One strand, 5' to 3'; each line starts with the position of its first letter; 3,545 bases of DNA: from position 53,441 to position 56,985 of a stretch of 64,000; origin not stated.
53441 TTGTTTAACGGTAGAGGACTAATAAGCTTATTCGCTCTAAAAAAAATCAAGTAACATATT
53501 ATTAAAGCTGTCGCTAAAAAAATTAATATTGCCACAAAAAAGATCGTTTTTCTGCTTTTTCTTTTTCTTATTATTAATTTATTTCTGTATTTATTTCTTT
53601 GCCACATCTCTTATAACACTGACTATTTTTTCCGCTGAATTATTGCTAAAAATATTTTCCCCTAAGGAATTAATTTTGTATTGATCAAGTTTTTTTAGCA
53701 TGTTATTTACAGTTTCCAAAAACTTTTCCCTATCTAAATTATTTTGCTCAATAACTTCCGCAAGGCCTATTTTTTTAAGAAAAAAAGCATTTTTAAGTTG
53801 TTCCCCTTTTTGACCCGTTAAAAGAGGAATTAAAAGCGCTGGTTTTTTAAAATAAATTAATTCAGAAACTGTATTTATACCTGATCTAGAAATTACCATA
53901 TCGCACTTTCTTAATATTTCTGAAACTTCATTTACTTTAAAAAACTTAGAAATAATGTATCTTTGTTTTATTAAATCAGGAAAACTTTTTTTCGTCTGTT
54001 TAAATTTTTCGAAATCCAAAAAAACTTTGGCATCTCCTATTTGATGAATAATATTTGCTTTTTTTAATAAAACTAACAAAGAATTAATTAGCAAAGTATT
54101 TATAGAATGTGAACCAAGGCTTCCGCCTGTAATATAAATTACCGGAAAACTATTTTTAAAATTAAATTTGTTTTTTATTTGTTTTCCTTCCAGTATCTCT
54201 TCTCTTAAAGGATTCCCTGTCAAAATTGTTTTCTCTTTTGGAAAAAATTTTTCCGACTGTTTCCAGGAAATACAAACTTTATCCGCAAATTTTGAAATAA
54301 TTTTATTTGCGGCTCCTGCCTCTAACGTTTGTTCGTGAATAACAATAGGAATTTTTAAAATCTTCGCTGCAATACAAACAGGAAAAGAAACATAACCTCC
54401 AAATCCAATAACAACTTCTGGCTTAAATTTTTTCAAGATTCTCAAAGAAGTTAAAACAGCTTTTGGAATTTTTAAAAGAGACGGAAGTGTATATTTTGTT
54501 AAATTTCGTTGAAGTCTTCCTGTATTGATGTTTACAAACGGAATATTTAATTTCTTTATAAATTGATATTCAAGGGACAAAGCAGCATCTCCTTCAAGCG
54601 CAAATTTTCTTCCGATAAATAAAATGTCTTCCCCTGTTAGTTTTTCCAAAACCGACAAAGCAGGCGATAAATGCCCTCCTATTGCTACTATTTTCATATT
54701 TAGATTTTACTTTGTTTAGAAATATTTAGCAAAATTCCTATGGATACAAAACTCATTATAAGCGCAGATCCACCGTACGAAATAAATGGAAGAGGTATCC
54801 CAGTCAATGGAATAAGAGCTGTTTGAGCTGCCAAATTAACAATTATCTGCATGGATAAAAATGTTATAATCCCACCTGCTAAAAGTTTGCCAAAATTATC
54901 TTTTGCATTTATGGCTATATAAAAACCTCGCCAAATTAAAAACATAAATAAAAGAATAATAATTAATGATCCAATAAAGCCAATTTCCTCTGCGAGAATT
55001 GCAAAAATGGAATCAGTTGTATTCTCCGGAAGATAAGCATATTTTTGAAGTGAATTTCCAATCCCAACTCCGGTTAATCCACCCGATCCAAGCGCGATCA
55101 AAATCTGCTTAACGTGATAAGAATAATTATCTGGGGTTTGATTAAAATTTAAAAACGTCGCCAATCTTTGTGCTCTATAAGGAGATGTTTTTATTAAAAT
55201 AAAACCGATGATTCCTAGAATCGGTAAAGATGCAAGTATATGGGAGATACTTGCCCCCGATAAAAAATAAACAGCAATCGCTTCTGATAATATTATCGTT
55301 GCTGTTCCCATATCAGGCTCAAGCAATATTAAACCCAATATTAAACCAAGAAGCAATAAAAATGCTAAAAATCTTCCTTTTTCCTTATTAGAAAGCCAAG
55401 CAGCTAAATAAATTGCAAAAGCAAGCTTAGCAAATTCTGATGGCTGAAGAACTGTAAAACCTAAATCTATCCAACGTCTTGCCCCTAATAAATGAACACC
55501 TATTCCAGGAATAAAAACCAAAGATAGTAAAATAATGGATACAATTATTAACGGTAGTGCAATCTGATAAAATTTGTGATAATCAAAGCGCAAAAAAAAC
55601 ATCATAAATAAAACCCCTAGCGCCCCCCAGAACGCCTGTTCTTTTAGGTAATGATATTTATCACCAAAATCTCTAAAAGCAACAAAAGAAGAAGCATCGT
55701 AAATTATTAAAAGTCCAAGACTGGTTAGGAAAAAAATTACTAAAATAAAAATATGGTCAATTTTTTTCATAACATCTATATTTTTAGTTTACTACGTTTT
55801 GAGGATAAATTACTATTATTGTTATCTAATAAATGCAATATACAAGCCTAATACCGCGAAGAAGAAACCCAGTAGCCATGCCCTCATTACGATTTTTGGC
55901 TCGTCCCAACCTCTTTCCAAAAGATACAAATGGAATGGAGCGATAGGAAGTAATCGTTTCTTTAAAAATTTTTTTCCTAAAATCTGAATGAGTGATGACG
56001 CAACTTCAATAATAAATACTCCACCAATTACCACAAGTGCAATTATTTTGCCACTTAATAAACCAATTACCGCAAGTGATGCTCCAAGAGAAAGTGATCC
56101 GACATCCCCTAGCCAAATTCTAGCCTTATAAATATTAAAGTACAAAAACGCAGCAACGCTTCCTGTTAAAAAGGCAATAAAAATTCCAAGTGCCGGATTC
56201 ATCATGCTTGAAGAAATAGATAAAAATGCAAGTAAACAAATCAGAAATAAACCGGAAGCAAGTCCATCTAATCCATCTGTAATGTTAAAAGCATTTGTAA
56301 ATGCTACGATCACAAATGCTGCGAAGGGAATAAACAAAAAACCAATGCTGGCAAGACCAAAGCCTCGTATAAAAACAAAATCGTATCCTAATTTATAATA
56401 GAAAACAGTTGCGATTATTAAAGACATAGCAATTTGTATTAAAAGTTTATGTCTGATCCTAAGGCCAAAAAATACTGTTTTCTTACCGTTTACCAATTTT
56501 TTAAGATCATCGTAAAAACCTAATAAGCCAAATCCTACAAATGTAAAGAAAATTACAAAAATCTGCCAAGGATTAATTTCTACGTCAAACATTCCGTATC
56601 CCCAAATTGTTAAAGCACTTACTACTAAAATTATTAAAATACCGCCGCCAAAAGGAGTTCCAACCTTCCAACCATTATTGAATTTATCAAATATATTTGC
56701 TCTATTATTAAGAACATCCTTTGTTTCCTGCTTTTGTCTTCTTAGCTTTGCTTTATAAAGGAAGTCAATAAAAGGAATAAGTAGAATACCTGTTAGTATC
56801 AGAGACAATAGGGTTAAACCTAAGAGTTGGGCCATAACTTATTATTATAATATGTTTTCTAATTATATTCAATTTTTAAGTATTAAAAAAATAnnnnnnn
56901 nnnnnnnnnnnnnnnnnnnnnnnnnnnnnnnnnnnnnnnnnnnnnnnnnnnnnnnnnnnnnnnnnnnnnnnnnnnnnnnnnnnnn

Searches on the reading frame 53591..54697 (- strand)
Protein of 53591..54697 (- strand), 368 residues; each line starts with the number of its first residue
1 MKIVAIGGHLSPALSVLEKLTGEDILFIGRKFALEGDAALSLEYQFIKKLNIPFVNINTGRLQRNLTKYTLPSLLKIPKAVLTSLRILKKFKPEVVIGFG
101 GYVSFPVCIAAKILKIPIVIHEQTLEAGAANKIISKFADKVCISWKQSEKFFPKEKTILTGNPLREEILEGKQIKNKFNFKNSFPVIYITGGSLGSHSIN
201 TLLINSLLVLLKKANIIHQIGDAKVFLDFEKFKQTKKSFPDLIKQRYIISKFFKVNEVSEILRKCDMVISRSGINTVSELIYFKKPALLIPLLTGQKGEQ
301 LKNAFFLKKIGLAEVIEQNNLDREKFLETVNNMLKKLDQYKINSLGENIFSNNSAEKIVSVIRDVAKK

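Call 60: search_protein_families(library=pfam, proteins=[window:53591-54697:-], max_evalue=1e-8)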
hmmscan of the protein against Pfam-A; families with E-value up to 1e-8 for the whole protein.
window:53591-54697:- (368 aa): 3 families
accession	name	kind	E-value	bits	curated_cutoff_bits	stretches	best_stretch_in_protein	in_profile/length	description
PF03033.26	Glyco_transf_28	-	2.3e-27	96.2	26.2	1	7-142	9-138/139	Glycosyltransferase family 28 N-terminal domain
PF04101.22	Glyco_tran_28_C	-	1.6e-23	84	22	1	186-344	1-151/166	Glycosyltransferase family 28 C-terminal domain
PF13528.12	Glyco_trans_1_3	-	9.3e-09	35.3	25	0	260-328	250-316/322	Glycosyl transferase family 1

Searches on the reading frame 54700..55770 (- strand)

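Call 60: search_protein_families(library=pfam, proteins=[window:54700-55770:-], max_evalue=1e-8)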
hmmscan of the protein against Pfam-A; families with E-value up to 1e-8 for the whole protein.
window:54700-55770:- (356 aa): 1 family
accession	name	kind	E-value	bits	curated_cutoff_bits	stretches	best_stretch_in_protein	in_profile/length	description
PF01098.24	FTSW_RODA_SPOVE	-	1.4e-97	327.3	26.4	1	7-355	3-355/356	Cell cycle protein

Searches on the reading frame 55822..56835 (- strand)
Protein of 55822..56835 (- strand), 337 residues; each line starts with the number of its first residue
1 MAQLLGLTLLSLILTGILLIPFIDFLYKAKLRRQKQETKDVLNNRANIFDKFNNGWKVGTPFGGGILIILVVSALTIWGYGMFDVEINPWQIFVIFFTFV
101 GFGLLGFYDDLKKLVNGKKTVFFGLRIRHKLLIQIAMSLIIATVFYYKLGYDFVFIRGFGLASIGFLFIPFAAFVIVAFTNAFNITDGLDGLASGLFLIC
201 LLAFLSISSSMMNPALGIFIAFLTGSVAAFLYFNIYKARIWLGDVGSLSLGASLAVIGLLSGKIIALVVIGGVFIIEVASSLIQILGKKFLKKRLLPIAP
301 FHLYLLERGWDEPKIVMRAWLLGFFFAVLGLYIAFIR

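Call 60: search_protein_families(library=pfam, proteins=[window:55822-56835:-], max_evalue=1e-8)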
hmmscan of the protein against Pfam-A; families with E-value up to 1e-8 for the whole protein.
window:55822-56835:- (337 aa): 1 family
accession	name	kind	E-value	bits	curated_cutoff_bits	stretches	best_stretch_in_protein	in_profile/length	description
PF00953.26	Glycos_transf_4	-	6.4e-30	104.7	27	1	93-260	2-158/160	Glycosyl transferase family 4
